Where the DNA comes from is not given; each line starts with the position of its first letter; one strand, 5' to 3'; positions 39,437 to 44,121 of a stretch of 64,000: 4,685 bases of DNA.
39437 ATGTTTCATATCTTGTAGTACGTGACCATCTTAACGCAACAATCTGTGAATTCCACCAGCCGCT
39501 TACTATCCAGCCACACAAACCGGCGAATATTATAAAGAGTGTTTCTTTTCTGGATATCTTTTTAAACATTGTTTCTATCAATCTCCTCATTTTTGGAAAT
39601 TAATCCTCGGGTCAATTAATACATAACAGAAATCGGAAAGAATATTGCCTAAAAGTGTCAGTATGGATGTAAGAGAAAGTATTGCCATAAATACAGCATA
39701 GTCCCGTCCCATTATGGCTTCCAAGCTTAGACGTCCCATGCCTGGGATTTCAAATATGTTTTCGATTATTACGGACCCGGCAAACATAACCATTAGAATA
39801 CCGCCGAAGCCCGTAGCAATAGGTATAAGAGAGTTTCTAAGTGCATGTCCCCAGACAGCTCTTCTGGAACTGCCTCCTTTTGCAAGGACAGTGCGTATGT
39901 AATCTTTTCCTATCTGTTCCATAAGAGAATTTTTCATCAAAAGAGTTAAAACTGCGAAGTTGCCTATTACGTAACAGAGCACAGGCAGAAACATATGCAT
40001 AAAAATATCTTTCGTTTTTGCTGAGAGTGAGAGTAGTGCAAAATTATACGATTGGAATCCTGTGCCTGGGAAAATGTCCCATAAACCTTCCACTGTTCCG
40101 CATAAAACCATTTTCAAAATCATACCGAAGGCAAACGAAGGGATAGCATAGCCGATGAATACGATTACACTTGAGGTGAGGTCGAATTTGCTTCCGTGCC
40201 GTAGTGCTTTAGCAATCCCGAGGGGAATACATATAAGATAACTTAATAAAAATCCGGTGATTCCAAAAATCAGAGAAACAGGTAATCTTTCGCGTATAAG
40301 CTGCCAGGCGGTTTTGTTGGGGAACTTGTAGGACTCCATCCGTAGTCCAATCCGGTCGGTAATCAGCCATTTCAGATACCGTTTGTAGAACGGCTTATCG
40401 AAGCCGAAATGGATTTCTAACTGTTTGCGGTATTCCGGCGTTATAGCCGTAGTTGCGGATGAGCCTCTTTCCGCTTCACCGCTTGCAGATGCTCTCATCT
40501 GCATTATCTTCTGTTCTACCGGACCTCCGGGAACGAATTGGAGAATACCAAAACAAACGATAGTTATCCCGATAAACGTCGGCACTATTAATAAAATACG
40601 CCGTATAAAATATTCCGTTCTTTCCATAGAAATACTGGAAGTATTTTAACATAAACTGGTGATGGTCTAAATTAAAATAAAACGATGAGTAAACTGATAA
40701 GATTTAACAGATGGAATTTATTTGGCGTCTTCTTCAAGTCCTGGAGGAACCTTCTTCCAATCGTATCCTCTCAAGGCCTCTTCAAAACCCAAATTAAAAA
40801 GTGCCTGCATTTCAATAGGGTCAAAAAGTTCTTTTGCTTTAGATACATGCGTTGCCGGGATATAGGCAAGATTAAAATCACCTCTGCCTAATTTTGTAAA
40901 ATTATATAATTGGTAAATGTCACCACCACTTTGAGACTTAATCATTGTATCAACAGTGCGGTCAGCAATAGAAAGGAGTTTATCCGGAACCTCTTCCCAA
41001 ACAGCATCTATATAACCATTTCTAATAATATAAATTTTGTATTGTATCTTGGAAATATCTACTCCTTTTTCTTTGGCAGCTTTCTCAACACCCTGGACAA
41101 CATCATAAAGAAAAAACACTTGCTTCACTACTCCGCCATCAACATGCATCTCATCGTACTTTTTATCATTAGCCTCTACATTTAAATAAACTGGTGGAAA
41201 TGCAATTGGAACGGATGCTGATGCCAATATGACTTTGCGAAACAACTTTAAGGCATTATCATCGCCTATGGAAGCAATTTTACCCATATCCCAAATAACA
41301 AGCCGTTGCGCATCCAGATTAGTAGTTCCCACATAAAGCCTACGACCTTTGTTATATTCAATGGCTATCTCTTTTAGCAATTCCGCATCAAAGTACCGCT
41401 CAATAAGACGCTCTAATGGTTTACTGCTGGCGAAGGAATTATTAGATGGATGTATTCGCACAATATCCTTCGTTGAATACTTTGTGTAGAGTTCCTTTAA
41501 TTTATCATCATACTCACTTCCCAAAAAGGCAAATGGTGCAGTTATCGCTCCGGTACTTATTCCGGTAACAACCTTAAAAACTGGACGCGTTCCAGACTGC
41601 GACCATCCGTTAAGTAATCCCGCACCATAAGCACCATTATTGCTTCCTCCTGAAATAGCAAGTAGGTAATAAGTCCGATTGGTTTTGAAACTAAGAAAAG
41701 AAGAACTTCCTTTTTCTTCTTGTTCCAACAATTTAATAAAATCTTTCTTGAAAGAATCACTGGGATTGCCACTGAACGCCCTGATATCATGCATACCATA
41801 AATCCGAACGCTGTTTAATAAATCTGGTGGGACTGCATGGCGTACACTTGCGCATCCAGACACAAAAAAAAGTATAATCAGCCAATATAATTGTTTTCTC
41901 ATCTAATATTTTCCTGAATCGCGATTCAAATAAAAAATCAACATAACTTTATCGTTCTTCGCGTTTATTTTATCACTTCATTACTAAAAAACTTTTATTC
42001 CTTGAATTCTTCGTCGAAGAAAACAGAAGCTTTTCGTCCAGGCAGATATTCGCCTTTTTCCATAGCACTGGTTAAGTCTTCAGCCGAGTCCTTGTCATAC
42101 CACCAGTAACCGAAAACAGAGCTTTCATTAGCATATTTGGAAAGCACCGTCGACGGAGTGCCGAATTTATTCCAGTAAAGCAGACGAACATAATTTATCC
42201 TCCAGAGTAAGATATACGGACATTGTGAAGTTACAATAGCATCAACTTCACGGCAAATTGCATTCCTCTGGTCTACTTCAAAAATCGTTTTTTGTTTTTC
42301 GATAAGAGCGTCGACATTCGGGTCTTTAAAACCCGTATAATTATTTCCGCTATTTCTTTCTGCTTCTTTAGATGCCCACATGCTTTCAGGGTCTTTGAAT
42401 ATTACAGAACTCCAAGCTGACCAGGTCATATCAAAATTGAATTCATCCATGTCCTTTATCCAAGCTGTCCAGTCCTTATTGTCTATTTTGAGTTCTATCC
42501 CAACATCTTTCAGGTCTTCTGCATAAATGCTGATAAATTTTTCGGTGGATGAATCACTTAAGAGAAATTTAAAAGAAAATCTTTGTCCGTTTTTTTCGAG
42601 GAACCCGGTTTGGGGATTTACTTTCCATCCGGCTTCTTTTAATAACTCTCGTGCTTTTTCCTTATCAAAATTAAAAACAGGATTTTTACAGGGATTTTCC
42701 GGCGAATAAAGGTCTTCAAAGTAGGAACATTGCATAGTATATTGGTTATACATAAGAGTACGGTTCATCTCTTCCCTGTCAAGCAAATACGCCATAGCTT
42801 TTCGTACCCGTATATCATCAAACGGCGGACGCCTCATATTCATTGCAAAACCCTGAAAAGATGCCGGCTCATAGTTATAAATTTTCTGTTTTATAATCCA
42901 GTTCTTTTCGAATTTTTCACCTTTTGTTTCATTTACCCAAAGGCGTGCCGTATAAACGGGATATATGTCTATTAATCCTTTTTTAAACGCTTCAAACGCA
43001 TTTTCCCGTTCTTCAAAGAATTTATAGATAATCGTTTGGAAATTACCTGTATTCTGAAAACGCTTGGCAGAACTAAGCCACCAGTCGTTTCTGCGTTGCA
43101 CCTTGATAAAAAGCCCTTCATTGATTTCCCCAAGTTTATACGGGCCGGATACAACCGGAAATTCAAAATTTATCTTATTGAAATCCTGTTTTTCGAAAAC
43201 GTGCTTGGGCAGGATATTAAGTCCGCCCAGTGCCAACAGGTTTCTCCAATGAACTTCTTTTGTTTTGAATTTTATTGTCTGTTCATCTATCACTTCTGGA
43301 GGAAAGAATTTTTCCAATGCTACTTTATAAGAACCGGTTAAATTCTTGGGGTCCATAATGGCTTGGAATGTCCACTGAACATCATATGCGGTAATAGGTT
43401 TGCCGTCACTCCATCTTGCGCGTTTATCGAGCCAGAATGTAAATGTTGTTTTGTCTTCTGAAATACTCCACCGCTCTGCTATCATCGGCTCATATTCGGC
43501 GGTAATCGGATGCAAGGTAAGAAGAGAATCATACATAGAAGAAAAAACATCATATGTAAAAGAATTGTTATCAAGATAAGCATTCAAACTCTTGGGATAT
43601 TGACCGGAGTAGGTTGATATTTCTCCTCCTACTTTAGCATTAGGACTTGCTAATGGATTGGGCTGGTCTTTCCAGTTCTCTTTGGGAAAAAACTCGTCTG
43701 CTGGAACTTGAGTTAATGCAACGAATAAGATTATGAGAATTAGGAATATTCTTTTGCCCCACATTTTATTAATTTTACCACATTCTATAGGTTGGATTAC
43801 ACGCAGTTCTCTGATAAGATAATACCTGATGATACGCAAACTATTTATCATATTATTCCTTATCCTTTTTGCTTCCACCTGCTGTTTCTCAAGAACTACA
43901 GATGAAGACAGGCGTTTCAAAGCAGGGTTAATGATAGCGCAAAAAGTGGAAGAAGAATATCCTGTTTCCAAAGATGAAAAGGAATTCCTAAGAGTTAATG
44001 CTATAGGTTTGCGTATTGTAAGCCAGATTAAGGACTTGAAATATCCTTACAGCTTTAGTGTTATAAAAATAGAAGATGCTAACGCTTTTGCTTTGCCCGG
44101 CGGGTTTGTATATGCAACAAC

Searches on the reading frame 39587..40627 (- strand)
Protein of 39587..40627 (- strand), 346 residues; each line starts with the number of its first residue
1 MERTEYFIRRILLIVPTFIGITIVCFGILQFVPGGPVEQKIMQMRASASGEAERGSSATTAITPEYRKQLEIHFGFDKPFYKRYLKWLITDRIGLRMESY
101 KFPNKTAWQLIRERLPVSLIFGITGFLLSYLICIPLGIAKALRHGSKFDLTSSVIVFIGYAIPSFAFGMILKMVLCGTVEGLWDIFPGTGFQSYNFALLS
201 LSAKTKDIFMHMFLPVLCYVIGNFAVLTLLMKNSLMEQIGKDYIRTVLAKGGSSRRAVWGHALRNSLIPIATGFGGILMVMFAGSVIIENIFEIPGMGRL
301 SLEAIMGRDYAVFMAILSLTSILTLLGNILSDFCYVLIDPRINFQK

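Call 33: search_protein_families(library=pfam, proteins=[window:39587-40627:-], max_evalue=0.00001)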
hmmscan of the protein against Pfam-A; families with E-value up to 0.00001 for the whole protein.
window:39587-40627:- (346 aa): 1 family
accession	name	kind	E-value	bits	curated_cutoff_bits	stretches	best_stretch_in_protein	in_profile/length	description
PF00528.27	BPD_transp_1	-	1.9e-34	119.4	26.4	1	134-342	2-182/184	Binding-protein-dependent transport system inner membrane component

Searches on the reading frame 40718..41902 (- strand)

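Call 33: search_protein_families(library=pfam, proteins=[window:40718-41902:-], max_evalue=0.00001)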
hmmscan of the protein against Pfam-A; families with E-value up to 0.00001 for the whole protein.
window:40718-41902:- (394 aa): 1 family
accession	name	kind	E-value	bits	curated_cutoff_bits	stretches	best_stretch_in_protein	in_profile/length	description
PF01734.28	Patatin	-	2.2e-21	77.4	27.7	1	81-260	1-183/191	Patatin-like phospholipase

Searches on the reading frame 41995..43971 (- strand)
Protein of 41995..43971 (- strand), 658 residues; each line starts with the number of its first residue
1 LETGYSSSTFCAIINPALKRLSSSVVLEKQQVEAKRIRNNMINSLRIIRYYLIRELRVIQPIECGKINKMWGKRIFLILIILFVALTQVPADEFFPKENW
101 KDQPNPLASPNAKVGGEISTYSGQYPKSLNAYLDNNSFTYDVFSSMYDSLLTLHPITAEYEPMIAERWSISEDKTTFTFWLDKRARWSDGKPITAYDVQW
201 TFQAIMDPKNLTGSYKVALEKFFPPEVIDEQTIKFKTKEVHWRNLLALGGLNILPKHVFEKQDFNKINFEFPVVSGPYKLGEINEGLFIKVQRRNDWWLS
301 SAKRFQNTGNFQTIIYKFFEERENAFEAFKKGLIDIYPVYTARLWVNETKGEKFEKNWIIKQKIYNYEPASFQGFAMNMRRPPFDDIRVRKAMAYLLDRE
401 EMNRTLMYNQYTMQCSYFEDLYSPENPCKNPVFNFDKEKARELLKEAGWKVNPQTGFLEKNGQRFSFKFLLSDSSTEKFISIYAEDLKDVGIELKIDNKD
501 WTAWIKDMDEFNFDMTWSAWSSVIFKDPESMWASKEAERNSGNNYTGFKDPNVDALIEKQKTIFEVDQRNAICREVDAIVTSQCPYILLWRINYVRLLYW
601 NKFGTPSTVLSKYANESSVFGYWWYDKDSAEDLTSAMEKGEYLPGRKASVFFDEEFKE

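Call 33: search_protein_families(library=pfam, proteins=[window:41995-43971:-], max_evalue=0.00001)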
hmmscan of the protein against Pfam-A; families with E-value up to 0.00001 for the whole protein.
window:41995-43971:- (658 aa): 1 family
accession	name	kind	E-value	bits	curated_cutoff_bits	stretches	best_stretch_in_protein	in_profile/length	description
PF00496.27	SBP_bac_5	-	2.6e-72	244.4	32.4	1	159-535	1-361/368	Bacterial extracellular solute-binding proteins, family 5 Middle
